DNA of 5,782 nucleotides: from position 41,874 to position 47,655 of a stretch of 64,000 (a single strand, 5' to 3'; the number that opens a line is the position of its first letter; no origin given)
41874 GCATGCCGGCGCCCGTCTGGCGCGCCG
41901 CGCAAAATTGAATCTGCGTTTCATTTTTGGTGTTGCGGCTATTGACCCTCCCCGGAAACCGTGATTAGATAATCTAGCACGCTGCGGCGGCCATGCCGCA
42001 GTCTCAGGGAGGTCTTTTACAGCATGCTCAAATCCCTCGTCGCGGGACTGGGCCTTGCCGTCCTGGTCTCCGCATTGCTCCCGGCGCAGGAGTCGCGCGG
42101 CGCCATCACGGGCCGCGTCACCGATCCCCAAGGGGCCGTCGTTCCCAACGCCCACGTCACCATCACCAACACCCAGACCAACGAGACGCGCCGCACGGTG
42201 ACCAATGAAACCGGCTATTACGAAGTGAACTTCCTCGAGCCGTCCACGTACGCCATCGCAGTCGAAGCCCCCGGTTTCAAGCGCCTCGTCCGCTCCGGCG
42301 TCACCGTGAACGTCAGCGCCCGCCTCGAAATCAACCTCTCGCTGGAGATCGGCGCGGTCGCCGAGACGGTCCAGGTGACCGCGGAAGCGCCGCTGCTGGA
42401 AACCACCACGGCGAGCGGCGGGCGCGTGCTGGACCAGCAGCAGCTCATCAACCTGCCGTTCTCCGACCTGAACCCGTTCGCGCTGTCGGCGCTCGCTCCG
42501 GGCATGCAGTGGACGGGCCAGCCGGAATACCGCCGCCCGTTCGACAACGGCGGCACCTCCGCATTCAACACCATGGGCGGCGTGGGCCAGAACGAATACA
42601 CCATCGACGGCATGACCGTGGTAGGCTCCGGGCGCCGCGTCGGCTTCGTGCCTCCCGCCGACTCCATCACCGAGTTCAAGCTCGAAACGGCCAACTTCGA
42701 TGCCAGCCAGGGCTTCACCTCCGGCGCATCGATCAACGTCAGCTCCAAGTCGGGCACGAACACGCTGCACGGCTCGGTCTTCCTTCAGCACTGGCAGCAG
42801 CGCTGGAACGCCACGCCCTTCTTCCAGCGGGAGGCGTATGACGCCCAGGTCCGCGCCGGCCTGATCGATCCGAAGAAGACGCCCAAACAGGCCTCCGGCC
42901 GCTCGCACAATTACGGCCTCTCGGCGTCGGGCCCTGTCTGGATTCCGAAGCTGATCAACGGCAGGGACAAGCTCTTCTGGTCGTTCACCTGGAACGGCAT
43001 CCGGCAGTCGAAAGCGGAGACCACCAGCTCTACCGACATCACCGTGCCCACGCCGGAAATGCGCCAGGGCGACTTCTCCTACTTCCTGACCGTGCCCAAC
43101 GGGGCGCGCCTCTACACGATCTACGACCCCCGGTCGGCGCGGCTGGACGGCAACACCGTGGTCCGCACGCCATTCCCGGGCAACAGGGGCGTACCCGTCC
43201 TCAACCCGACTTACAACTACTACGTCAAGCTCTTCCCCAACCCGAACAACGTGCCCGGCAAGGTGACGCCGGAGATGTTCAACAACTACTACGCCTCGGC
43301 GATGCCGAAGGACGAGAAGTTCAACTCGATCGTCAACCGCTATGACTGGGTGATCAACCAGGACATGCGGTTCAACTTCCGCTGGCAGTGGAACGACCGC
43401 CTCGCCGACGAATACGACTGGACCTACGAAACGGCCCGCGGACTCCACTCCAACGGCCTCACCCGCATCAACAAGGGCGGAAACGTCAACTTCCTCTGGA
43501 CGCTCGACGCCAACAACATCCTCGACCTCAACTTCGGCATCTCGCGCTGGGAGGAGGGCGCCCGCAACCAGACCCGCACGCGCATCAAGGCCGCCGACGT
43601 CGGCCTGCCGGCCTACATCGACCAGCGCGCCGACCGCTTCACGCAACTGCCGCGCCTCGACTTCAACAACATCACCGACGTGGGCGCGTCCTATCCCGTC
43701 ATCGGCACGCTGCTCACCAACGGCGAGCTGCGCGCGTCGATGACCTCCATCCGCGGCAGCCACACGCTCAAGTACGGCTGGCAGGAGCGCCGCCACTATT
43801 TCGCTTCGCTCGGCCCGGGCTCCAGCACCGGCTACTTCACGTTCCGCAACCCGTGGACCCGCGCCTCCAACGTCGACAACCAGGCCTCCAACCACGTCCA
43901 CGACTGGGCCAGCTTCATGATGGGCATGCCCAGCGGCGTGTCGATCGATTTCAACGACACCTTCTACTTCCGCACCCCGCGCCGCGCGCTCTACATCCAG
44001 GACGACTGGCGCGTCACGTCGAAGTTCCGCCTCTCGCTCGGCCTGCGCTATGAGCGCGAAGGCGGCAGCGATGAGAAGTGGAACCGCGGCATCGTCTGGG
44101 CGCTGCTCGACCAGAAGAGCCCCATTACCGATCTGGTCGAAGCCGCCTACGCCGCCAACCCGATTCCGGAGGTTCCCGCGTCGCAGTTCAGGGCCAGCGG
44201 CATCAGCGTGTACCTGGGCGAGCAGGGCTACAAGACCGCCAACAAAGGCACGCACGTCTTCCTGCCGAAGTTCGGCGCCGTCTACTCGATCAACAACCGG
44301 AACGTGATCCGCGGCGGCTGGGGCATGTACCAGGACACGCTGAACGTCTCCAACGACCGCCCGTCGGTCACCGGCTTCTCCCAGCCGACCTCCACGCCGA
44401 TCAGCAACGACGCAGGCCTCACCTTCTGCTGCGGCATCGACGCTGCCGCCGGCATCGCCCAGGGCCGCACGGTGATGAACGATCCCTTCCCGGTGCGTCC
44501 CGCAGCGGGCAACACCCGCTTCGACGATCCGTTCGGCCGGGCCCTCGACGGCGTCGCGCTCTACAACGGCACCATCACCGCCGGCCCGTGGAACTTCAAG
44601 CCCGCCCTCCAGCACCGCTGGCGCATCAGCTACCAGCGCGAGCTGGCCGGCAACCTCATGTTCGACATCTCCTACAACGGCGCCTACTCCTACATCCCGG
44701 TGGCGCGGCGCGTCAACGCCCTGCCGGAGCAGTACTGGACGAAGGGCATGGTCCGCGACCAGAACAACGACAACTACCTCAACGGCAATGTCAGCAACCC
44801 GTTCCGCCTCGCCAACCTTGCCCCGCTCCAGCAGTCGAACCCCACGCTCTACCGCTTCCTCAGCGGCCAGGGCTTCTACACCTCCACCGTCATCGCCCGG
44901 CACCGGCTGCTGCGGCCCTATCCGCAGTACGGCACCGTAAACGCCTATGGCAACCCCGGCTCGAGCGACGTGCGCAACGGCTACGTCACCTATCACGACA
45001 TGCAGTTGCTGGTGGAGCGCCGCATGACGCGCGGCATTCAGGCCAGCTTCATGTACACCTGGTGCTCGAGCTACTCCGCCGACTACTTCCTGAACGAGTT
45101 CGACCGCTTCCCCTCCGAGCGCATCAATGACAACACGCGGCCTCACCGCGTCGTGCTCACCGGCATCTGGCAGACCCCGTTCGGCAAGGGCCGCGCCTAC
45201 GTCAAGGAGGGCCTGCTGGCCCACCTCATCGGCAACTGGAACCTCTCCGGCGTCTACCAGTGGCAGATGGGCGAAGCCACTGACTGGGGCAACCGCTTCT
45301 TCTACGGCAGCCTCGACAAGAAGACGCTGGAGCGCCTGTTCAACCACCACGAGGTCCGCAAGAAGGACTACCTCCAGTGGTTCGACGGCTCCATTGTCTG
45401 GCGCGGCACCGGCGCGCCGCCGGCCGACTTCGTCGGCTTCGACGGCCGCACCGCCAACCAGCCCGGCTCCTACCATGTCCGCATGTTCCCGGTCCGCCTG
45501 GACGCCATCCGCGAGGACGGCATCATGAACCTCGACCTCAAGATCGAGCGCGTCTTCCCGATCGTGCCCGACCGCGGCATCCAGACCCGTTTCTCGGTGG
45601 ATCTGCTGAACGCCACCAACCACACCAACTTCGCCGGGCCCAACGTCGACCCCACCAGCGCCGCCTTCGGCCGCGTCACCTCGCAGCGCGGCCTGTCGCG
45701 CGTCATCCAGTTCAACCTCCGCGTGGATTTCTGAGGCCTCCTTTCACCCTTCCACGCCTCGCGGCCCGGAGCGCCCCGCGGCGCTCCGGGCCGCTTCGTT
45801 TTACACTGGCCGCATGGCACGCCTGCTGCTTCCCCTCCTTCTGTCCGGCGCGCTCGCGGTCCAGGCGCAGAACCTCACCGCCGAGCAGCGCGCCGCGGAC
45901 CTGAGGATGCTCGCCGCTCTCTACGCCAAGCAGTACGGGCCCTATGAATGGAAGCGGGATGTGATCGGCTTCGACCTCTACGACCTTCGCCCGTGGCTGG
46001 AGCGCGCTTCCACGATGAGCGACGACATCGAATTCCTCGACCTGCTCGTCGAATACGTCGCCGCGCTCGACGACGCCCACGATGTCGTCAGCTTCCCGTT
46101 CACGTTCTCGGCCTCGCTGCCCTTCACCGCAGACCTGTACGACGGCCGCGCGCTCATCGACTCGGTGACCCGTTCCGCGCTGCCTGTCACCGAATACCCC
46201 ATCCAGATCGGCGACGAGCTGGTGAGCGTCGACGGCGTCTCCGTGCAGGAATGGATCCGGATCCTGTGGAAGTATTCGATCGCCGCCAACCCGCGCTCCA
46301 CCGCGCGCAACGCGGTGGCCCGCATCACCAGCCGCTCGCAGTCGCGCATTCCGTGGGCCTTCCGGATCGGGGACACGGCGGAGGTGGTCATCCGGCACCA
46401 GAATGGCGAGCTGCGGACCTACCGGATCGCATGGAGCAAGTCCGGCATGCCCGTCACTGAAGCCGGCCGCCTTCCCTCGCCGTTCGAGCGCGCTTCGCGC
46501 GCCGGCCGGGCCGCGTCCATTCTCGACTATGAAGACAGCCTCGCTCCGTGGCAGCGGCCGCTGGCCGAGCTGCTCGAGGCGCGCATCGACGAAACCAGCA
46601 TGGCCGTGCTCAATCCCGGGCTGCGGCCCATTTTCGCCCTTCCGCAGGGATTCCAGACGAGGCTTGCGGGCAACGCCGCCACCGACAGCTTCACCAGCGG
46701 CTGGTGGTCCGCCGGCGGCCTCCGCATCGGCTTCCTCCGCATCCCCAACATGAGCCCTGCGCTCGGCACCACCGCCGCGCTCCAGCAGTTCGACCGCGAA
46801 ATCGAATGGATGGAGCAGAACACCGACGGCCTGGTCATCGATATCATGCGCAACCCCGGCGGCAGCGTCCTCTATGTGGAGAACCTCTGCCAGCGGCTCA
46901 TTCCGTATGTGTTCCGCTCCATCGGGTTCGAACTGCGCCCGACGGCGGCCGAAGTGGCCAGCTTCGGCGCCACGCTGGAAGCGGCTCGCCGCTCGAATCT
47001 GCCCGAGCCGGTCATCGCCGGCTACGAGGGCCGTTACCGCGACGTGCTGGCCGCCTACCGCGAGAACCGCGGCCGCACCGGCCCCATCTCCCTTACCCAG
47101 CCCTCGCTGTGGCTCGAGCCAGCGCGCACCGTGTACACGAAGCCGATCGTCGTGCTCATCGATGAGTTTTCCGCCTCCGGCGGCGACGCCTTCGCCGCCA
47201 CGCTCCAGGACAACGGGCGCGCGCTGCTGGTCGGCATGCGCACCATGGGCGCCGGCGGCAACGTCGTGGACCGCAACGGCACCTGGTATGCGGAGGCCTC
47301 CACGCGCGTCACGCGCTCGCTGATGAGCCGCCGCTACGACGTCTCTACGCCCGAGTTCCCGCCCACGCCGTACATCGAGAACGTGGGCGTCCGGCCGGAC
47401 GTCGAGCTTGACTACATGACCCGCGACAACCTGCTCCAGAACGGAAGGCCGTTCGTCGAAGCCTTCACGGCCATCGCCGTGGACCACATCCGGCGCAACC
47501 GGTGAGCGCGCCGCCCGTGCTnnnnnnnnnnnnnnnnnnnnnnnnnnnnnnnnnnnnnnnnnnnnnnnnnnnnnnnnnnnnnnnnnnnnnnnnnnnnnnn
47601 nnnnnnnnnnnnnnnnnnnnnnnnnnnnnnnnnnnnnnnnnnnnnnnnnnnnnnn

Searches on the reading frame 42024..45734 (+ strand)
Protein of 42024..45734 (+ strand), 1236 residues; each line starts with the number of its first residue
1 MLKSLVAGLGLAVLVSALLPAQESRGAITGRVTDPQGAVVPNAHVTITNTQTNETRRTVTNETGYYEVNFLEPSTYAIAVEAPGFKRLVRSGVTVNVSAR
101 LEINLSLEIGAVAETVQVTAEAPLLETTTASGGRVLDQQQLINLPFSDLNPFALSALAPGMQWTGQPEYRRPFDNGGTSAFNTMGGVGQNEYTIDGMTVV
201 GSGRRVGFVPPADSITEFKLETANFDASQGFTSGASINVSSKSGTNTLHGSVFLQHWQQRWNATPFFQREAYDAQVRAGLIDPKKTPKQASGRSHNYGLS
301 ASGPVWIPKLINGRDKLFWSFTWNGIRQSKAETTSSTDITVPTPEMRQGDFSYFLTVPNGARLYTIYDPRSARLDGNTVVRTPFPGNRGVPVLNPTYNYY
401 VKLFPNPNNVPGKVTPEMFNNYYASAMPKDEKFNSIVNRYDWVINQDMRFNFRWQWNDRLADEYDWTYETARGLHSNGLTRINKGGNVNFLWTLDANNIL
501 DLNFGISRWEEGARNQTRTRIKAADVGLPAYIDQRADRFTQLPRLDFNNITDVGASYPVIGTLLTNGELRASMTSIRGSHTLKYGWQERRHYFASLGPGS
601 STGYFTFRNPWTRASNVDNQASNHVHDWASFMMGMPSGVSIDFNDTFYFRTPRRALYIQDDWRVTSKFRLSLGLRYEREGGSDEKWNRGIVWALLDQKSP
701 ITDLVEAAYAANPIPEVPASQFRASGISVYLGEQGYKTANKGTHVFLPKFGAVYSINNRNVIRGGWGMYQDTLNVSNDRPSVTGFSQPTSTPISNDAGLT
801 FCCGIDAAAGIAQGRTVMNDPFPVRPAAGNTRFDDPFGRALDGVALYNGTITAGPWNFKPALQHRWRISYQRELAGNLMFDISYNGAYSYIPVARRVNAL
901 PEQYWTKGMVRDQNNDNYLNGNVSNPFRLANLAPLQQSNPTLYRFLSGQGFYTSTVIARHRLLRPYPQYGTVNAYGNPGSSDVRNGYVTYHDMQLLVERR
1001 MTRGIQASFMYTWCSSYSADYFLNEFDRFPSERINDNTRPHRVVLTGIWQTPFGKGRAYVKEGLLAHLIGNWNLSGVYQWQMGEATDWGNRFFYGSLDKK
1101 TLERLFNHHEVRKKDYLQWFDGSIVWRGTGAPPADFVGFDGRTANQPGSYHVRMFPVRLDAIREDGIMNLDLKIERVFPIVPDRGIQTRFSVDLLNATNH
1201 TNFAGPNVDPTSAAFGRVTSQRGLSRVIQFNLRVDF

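Call 80: search_protein_families(library=pfam, proteins=[window:42024-45734:+], max_evalue=0.0001)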
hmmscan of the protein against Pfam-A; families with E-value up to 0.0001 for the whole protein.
window:42024-45734:+ (1236 aa): 3 families
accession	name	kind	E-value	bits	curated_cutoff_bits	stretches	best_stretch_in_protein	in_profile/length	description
PF25183.1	OMP_b-brl_4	-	1.1e-121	408.3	30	1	241-1229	2-838/838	Outer membrane beta barrel domain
PF13620.12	CarboxypepD_reg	-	3.5e-21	75.8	32.3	1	28-107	2-81/82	Carboxypeptidase regulatory-like domain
PF13715.12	CarbopepD_reg_2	-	2.9e-07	30.9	32.2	1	28-107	1-76/88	CarboxypepD_reg-like domain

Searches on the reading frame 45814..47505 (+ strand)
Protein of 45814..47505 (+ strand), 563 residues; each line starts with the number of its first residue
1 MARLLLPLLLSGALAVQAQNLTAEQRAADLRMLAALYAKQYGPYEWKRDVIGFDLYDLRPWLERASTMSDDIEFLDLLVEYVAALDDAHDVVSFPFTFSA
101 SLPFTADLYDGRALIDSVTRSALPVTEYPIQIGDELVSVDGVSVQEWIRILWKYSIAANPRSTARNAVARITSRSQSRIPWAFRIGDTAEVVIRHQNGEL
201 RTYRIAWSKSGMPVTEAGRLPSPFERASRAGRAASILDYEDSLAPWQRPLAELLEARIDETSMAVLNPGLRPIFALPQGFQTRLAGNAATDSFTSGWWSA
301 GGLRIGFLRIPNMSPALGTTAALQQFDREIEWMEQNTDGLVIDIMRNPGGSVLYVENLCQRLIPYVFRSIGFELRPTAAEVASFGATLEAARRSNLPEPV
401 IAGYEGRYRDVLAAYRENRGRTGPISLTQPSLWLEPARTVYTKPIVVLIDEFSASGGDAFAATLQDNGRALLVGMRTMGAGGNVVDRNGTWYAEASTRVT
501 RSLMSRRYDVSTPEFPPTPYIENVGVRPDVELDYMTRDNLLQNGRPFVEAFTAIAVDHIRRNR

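Call 80: search_protein_families(library=pfam, proteins=[window:45814-47505:+], max_evalue=0.0001)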
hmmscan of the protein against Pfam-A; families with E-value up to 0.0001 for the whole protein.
window:45814-47505:+ (563 aa): 2 families
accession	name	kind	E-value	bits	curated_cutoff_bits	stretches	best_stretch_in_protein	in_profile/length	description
PF03572.23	Peptidase_S41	-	2.1e-21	76.7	24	1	304-485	1-129/165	Peptidase family S41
PF17816.7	PDZ_4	-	4.4e-09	37.1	23.1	1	99-208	2-108/114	PDZ domain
